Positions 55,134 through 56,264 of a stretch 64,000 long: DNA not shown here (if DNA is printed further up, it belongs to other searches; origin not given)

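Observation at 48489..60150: lnt + GT2 polyprenol-P-sugar synthase + three GT-C paralogs: candidate envelope protein/lipoprotein glycosylation system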

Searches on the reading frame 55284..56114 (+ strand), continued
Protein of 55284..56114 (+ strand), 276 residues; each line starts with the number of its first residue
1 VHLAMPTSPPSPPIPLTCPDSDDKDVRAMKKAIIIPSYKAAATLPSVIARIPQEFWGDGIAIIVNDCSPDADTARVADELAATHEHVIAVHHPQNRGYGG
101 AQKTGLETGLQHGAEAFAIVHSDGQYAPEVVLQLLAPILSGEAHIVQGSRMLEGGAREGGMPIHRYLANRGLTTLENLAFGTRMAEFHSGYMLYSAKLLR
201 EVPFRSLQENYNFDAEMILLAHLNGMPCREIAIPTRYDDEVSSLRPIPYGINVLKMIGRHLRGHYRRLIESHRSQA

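Call 47: search_solved_structures(query=A3, max_evalue=0.001, show_alignments=1)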
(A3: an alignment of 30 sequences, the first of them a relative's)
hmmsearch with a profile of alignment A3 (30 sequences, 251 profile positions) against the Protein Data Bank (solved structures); distinct sequences matched with E-value up to 0.001: 21.
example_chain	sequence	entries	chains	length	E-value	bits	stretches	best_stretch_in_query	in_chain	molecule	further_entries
5mlz_A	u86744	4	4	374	1.1e-17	67.5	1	1-170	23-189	Dolichol monophosphate mannose synthase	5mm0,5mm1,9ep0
3bcv_A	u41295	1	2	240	3.7e-10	42.8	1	3-81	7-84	Putative glycosyltransferase protein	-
2z87_A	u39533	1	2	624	6.2e-07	32.3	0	4-78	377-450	Chondroitin synthase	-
2z86_A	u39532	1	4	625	6.3e-07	32.3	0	4-78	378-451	Chondroitin synthase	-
5hea_A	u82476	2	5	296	3.2e-06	29.9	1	4-80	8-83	Putative glycosyltransferase (GalT1)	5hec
9omj_A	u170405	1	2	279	3.4e-06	29.9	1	4-126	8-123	Glycosyltransferase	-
9omh_A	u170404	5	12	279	3.4e-06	29.9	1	4-126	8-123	Glycosyltransferase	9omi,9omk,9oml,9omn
9omm_A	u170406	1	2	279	3.5e-06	29.8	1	4-126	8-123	Glycosyltransferase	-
5tze_C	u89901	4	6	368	8.3e-06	28.6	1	1-79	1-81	Glycosyl transferase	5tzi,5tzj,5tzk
5tz8_A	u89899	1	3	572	1.6e-05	27.6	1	1-79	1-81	Glycosyl transferase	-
8vh7_A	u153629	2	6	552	2.2e-05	27.2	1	4-79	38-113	Heparosan synthase B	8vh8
8viw_A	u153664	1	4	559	2.2e-05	27.2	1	4-79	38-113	Heparosan synthase B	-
5eke_A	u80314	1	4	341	3.3e-05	26.6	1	3-121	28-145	Uncharacterized glycosyltransferase sll0501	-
5ekp_C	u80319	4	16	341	3.3e-05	26.6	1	3-121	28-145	Uncharacterized glycosyltransferase sll0501 | Glycosyltransferase sll0501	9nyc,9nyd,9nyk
9nye_A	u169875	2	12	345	3.4e-05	26.6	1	3-121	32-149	Glycosyltransferase sll0501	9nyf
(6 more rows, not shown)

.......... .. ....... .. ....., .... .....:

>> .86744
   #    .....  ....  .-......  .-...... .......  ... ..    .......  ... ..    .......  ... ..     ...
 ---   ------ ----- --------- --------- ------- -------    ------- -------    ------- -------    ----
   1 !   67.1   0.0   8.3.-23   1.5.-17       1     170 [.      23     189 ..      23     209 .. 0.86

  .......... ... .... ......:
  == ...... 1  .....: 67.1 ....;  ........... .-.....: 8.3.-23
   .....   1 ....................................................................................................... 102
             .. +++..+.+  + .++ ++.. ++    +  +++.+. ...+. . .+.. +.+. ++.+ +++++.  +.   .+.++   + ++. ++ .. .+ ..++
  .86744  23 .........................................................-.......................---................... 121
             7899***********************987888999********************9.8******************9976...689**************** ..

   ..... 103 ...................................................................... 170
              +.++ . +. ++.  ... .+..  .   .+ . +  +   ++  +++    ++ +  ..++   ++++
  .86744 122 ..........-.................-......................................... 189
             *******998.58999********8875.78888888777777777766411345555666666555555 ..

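Call 57: search_protein_families(library=ncbifam, proteins=[L101:2157-3227:+, L151:4623-5750:+], max_evalue=0.00001)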
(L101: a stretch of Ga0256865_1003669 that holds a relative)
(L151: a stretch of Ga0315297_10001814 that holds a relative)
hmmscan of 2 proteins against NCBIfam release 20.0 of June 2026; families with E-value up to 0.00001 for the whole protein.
L101:2157-3227:+ (356 aa): 8 families
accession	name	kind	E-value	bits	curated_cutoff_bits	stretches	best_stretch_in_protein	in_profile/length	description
NF008872.0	PRK11908.1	equivalog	3.5e-99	332.1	294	1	1-349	2-340/349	bifunctional UDP-4-keto-pentose/UDP-xylose synthase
NF005998.1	PRK08125.1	equivalog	4e-96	322.9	777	1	2-344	317-649/649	bifunctional UDP-4-amino-4-deoxy-L-arabinose formyltransferase/UDP-glucuronic acid oxidase ArnA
TIGR01181.1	dTDP_gluc_dehyt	equivalog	1.9e-18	66.7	365.1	1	2-353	1-320/321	dTDP-glucose 4,6-dehydratase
TIGR01179.1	galE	equivalog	7.6e-15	54.6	262.3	1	2-342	1-323/332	UDP-glucose 4-epimerase GalE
TIGR04180.1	EDH_00030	hypoth_equivalog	3.5e-13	49.3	475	1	3-330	1-295/297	NAD-dependent 4,6-dehydratase LegB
TIGR02197.1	heptose_epim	equivalog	1.9e-12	47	274.6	1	3-267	1-247/316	ADP-glyceromanno-heptose 6-epimerase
NF047922.1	GDPFucSynFcl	equivalog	2.6e-10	40.3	500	1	144-349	119-306/308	GDP-L-fucose synthase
TIGR01214.1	rmlD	equivalog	4.8e-07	29.2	224.05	1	2-137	1-120/285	dTDP-4-dehydrorhamnose reductase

L151:4623-5750:+ (375 aa): 12 families
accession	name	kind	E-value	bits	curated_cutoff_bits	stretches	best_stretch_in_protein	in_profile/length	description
NF008872.0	PRK11908.1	equivalog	2.4e-98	329.4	294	1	2-354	3-342/349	bifunctional UDP-4-keto-pentose/UDP-xylose synthase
NF005998.1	PRK08125.1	equivalog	1.9e-96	323.9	777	1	2-347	317-649/649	bifunctional UDP-4-amino-4-deoxy-L-arabinose formyltransferase/UDP-glucuronic acid oxidase ArnA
TIGR04180.1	EDH_00030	hypoth_equivalog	3.3e-18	65.8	475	1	3-127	1-133/297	NAD-dependent 4,6-dehydratase LegB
TIGR01179.1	galE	equivalog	1.9e-17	63.1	262.3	1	3-346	2-324/332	UDP-glucose 4-epimerase GalE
TIGR01181.1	dTDP_gluc_dehyt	equivalog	1.3e-16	60.6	365.1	1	3-350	2-314/321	dTDP-glucose 4,6-dehydratase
NF047922.1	GDPFucSynFcl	equivalog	2.3e-10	40.4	500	1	146-350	118-304/308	GDP-L-fucose synthase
NF041015.1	UDPsulfquin_syn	equivalog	3.9e-08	32.7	575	0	1-34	1-34/384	UDP-sulfoquinovose synthase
NF007956.0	PRK10675.1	subfamily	4.9e-08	32.5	394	1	1-123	1-131/338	UDP-glucose 4-epimerase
NF011728.1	PRK15181.1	equivalog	5.4e-07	28.9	760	0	162-353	165-343/348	Vi polysaccharide biosynthesis UDP-N-acetylglucosaminuronic acid C-4 epimerase TviC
TIGR02197.1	heptose_epim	equivalog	1.2e-06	27.9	274.6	1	7-280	5-256/316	ADP-glyceromanno-heptose 6-epimerase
TIGR02622.1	CDP_4_6_dhtase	equivalog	1.5e-06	27.6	278.45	0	320-355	303-338/352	CDP-glucose 4,6-dehydratase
NF043036.1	ErythonDh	equivalog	1.6e-06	27.6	325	1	1-132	1-141/321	D-erythronate dehydrogenase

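Call 59: search_protein_families(library=pfam, proteins=[L151:7841-9496:+, L151:6739-7641:+, L127:1670-3886:-, L123:8033-10144:+, L162:1176-3391:+, L139:4175-5749:-, L110:8216-9361:+, L110:4424-5623:+, L164:5732-6847:-, L159:2380-5763:+], max_evalue=0.001)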
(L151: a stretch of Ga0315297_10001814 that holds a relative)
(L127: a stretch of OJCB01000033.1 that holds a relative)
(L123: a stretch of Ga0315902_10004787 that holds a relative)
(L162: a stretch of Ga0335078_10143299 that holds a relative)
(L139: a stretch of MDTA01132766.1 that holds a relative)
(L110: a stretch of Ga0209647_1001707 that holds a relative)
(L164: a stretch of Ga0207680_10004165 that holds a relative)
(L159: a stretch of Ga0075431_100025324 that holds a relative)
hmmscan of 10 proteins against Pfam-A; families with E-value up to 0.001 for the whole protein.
L151:7841-9496:+ (551 aa): 13 families
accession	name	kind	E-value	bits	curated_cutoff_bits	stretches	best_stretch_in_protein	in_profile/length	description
PF00515.34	TPR_1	-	7.8e-23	79.8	27.8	3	503-535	1-33/34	Tetratricopeptide repeat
PF07719.23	TPR_2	-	1.8e-19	68.6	27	2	503-535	1-33/34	Tetratricopeptide repeat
PF13181.12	TPR_8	-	1.9e-19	68.5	25.7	2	436-468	2-34/34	Tetratricopeptide repeat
PF13431.12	TPR_17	-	6.2e-17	60.8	24.4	1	457-490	1-34/34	Tetratricopeptide repeat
PF13414.12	TPR_11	-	4.3e-16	58.7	26.8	2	444-482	3-41/42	TPR repeat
PF13424.12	TPR_12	-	5.5e-12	46.1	30.1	1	440-492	8-68/77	Tetratricopeptide repeat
PF13432.12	TPR_16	-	4e-11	43.6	32.7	1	475-535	3-63/65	Tetratricopeptide repeat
PF14559.12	TPR_19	-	7.8e-09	36.2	25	1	481-535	3-57/68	Tetratricopeptide repeat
PF13428.12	TPR_14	-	3.4e-07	30.7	23.5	0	480-510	12-42/44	Tetratricopeptide repeat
PF13176.12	TPR_7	-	2.3e-06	27.7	27.9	0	471-498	1-30/36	Tetratricopeptide repeat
PF13374.12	TPR_10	-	8.2e-06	26.1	27.5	0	469-492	2-25/42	Tetratricopeptide repeat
PF13371.12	TPR_9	-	4.1e-05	23.9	35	0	457-505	17-65/73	Tetratricopeptide repeat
PF13174.12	TPR_6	-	0.00028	21.8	26.3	0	439-464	4-29/33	Tetratricopeptide repeat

L151:6739-7641:+ (300 aa): 9 families
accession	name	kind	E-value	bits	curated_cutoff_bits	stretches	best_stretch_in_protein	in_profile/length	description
PF01370.27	Epimerase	-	5.3e-23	82.1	20.9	1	3-200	1-227/240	NAD dependent epimerase/dehydratase family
PF01073.25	3Beta_HSD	-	5.5e-21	75.3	22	1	4-125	1-129/280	3-beta hydroxysteroid dehydrogenase/isomerase family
PF13460.12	NAD_binding_10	-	2.3e-17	63.9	27.2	1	7-157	1-153/184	NAD(P)H-binding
PF05368.20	NmrA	-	2.7e-17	63.7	27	1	2-159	4-157/298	NmrA-like family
PF04321.23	RmlD_sub_bind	-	8.7e-14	51.7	27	1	1-233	1-235/287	RmlD substrate binding domain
PF02719.21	Polysacc_synt_2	-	2.8e-13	50.2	20.2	1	3-139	1-154/293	Polysaccharide biosynthesis protein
PF07993.18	NAD_binding_4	-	1.3e-12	47.9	20.1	1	49-119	66-143/258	Male sterility protein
PF16363.11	GDP_Man_Dehyd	-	7.2e-11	42.6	27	1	4-117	1-133/332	GDP-mannose 4,6 dehydratase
PF08659.16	KR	-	0.00019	21.8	22.6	0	3-76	3-86/180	KR domain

L127:1670-3886:- (738 aa): 15 families
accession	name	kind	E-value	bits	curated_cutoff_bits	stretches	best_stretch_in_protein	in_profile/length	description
PF07719.23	TPR_2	-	9e-23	78.9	27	0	461-483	5-27/34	Tetratricopeptide repeat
PF13432.12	TPR_16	-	1.6e-20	73.7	32.7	4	497-558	3-64/65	Tetratricopeptide repeat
PF14559.12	TPR_19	-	4.1e-20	72.3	25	2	433-494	1-62/68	Tetratricopeptide repeat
PF13428.12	TPR_14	-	6.7e-19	66.9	23.5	0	494-533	4-43/44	Tetratricopeptide repeat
PF13424.12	TPR_12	-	5.2e-16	59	30.1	1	563-625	7-74/77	Tetratricopeptide repeat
PF13431.12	TPR_17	-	6.5e-16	57.6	24.4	0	547-579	1-33/34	Tetratricopeptide repeat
PF00515.34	TPR_1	-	9.4e-14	51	27.8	0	465-483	9-27/34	Tetratricopeptide repeat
PF13414.12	TPR_11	-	5.4e-11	42.4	26.8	0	614-640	12-38/42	TPR repeat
PF13181.12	TPR_8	-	1.5e-08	34.5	25.7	0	461-480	5-24/34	Tetratricopeptide repeat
PF13374.12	TPR_10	-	1.3e-06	28.6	27.5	1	460-483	5-28/42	Tetratricopeptide repeat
PF13176.12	TPR_7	-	4.4e-06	26.8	27.9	0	460-483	2-27/36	Tetratricopeptide repeat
PF12895.13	ANAPC3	-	8.2e-06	26.5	27.2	0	507-583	5-80/82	Anaphase-promoting complex, cyclosome, subunit 3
PF14561.12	TPR_20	-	2.3e-05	25.1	25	0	551-603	14-65/90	Tetratricopeptide repeat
PF24575.1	TPR_Slam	-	0.00027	21.8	35.2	0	499-544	53-100/104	Surface lipoprotein assembly modifier, N-terminal TPR repeats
PF07721.20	TPR_4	-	0.00042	21.1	27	0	680-696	7-23/26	Tetratricopeptide repeat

L123:8033-10144:+ (703 aa): 1 family
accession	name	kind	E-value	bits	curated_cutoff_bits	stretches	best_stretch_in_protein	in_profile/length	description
PF13385.13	Laminin_G_3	-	1.3e-13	51.8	27.6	1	435-577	15-150/151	Concanavalin A-like lectin/glucanases superfamily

L162:1176-3391:+ (738 aa): 2 families
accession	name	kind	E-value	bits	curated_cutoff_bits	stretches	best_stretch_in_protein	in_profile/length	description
PF00330.25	Aconitase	-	5.8e-166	553.5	28.7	1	74-550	13-463/463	Aconitase family (aconitate hydratase)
PF00694.25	Aconitase_C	-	3.4e-06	27.9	22.8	1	680-736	3-59/131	Aconitase C-terminal domain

L139:4175-5749:- (524 aa): 3 families
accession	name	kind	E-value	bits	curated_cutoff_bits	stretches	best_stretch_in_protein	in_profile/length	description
PF00682.25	HMGL-like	-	1.5e-46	159.3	29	1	7-276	2-260/260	HMGL-like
PF08502.15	LeuA_dimer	-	1.2e-23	83.8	24.9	1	377-517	3-130/131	LeuA allosteric (dimerisation) domain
PF22617.1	HCS_D2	-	3.3e-14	53.5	27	1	291-369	2-79/82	Homocitrate synthase post-HMGL domain-like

L110:8216-9361:+ (381 aa): 0 families

L110:4424-5623:+ (399 aa): 1 family
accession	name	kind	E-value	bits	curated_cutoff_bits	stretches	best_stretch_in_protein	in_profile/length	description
PF02653.21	BPD_transp_2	-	2.9e-44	151.7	26.8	1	115-385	1-269/269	Branched-chain amino acid transport system / permease component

L164:5732-6847:- (371 aa): 0 families

L159:2380-5763:+ (1127 aa): 4 families
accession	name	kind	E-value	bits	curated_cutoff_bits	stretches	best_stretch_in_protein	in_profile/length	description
PF08450.18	SGL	-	3.6e-05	23.9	26.3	0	87-160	140-213/246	SMP-30/Gluconolactonase/LRE-like region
PF25174.1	Beta-prop_THOC3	-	3.9e-05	23.2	305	0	559-624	58-122/272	THOC3 beta-propeller domain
PF10282.15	Lactonase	-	0.00069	19.4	21.7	0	561-630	257-329/344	Lactonase, 7-bladed beta-propeller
PF01436.27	NHL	-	0.00098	19.5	20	0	126-141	3-18/28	NHL repeat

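Call 71: search_protein_families(library=pfam, proteins=[L087:8191-9645:-, L087:8434-9603:+, L087:10862-11788:-, L121:3264-5903:+], max_evalue=0.001)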
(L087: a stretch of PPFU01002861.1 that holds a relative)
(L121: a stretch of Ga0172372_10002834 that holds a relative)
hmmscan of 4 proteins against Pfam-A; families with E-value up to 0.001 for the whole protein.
L087:8191-9645:- (484 aa): 0 families

L087:8434-9603:+ (389 aa): 0 families

L087:10862-11788:- (308 aa): 0 families

L121:3264-5903:+ (879 aa): 0 families

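Call 101: search_protein_families(library=pfam, proteins=[L130:5241-6020:+, L144:7949-8626:+, L144:8673-9131:+, L136:9074-10192:+, L132:8972-10360:+, L121:11922-12722:-, L136:5415-5993:+, L130:906-2441:-, L144:3928-5166:-, L132:4343-5398:+], max_evalue=0.001)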
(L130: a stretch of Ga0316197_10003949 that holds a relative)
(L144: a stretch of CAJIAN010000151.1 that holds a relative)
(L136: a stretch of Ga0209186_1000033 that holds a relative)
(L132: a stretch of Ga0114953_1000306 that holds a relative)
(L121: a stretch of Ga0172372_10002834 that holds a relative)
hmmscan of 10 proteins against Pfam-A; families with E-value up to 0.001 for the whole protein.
L130:5241-6020:+ (259 aa): 9 families
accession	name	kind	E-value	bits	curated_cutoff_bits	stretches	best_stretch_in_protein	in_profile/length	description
PF13649.12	Methyltransf_25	-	9.1e-14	52.4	27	1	44-139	1-97/97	Methyltransferase domain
PF08242.18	Methyltransf_12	-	6.8e-10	40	30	1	45-140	1-97/98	Methyltransferase domain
PF08241.18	Methyltransf_11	-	3.3e-09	37.7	21.2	1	45-142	1-94/95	Methyltransferase domain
PF13489.12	Methyltransf_23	-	6.6e-09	36.1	27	1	38-164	20-138/164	Methyltransferase domain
PF13847.12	Methyltransf_31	-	2.7e-06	27.6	27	1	41-143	4-109/145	Methyltransferase domain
PF05891.18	Methyltransf_PK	-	2.5e-05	24.3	27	1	16-165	29-181/218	AdoMet dependent proline di-methyltransferase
PF03848.20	TehB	-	0.00035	20.5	20.4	1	38-140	28-129/193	Tellurite resistance protein TehB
PF05724.17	TPMT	-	0.00042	20.5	26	0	4-77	3-74/218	Thiopurine S-methyltransferase (TPMT)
PF07942.18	CARME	-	0.0009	19.1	27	0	40-75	57-92/268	Carnosine N-methyltransferase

L144:7949-8626:+ (225 aa): 4 families
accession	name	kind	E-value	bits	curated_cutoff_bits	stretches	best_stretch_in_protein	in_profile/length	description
PF00043.30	GST_C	-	1.6e-05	25.5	20.7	1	148-220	18-90/93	Glutathione S-transferase, C-terminal domain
PF13417.12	GST_N_3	-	2.7e-05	24.9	22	1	12-86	3-72/75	Glutathione S-transferase, N-terminal domain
PF22041.1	GST_C_7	-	0.00072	19.9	27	0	106-194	10-105/140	Glutathione S-transferase, C-terminal domain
PF14497.11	GST_C_3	-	0.00084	20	21.6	0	152-221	17-93/104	Glutathione S-transferase, C-terminal domain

L144:8673-9131:+ (152 aa): 0 families

L136:9074-10192:+ (372 aa): 1 family
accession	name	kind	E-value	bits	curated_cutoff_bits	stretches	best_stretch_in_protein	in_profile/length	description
PF00145.23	DNA_methylase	-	4.1e-68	230.6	22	1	14-339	4-323/324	C-5 cytosine-specific DNA methylase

L132:8972-10360:+ (462 aa): 1 family
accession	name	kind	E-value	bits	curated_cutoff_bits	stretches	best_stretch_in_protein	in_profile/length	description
PF07690.21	MFS_1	-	2.1e-39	135.9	33.4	1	29-410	2-346/347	Major Facilitator Superfamily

L121:11922-12722:- (266 aa): 1 family
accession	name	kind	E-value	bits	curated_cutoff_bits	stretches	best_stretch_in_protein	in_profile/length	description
PF04608.18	PgpA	-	4.9e-24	85.3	28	1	122-260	4-140/141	Phosphatidylglycerophosphatase A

L136:5415-5993:+ (192 aa): 2 families
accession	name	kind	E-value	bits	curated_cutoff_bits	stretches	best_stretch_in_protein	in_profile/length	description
PF13580.11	SIS_2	-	3.3e-15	56.8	27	1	8-142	2-138/138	SIS domain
PF01380.27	SIS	-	0.00011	22.5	25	0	106-159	52-105/131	SIS domain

L130:906-2441:- (511 aa): 2 families
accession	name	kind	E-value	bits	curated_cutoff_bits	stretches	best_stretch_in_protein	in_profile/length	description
PF01841.26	Transglut_core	-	6e-19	68.8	23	1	358-459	3-108/108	Transglutaminase-like superfamily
PF13471.12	Transglut_core3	-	0.00025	21.4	26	1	403-449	55-98/117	Transglutaminase-like superfamily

L144:3928-5166:- (412 aa): 0 families

L132:4343-5398:+ (351 aa): 2 families
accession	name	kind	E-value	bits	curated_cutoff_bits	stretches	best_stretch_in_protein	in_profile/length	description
PF13365.12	Trypsin_2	-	1e-16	62.4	27.6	1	53-194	1-143/144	Trypsin-like peptidase domain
PF13180.12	PDZ_2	-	0.00036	21.2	27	1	247-319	12-74/80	PDZ domain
